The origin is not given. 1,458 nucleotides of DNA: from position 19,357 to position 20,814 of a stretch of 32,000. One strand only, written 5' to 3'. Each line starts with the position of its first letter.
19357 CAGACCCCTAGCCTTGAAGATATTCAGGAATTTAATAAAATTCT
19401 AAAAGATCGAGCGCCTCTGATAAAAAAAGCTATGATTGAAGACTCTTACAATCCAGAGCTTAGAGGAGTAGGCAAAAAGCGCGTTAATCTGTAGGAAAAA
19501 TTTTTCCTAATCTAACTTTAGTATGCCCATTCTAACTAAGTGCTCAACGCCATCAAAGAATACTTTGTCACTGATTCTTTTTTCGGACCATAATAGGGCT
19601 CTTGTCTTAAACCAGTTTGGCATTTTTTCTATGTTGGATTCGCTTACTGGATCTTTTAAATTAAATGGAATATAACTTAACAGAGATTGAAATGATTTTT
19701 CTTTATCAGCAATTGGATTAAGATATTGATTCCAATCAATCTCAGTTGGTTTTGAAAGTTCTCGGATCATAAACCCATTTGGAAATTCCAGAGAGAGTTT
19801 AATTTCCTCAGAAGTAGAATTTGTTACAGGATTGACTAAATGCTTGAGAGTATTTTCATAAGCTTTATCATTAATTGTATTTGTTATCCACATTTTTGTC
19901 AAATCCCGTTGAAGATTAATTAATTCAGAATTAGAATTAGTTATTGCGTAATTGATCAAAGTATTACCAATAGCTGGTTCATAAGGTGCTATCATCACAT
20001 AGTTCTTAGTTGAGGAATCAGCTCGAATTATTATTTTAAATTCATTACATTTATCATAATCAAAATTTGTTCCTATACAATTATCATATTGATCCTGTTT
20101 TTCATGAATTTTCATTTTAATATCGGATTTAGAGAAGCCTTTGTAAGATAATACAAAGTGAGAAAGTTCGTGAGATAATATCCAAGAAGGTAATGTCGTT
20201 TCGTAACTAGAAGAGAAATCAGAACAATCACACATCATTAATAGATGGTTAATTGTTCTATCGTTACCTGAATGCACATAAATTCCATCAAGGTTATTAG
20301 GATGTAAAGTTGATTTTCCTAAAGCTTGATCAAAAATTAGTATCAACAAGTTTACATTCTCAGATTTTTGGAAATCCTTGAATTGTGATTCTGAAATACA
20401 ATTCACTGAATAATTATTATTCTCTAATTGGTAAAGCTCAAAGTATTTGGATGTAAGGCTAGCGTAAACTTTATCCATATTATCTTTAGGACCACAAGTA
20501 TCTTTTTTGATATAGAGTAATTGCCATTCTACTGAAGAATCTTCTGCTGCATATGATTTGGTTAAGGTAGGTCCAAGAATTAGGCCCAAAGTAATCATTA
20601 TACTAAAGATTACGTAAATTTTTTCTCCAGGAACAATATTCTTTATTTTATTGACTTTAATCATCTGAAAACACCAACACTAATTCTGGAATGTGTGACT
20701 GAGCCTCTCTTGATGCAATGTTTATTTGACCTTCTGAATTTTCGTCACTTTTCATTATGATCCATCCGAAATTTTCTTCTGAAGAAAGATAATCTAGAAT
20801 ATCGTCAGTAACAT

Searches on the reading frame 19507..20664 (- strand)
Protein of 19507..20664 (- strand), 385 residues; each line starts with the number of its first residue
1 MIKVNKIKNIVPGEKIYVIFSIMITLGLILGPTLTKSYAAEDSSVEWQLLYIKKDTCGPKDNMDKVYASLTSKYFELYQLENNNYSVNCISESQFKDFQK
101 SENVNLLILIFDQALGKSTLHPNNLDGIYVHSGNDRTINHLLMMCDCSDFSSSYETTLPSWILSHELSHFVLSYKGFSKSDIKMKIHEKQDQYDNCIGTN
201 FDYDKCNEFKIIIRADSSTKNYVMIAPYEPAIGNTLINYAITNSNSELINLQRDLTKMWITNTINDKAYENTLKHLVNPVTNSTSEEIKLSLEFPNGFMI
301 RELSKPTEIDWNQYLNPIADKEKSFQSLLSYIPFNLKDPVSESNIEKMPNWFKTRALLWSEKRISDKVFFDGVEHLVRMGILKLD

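Call 9: search_protein_families(library=pfam, proteins=[window:19507-20664:-])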
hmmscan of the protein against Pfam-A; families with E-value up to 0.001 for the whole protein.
window:19507-20664:- (385 aa): 0 families

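Call 45: search_protein_families(library=pfam, proteins=[window:19507-20664:-], max_evalue=1)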
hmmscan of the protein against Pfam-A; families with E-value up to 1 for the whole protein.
window:19507-20664:- (385 aa): 1 family
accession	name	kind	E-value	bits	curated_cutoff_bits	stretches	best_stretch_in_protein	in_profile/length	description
PF14891.12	Peptidase_M91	-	0.022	15.5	25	1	152-204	85-142/176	Effector protein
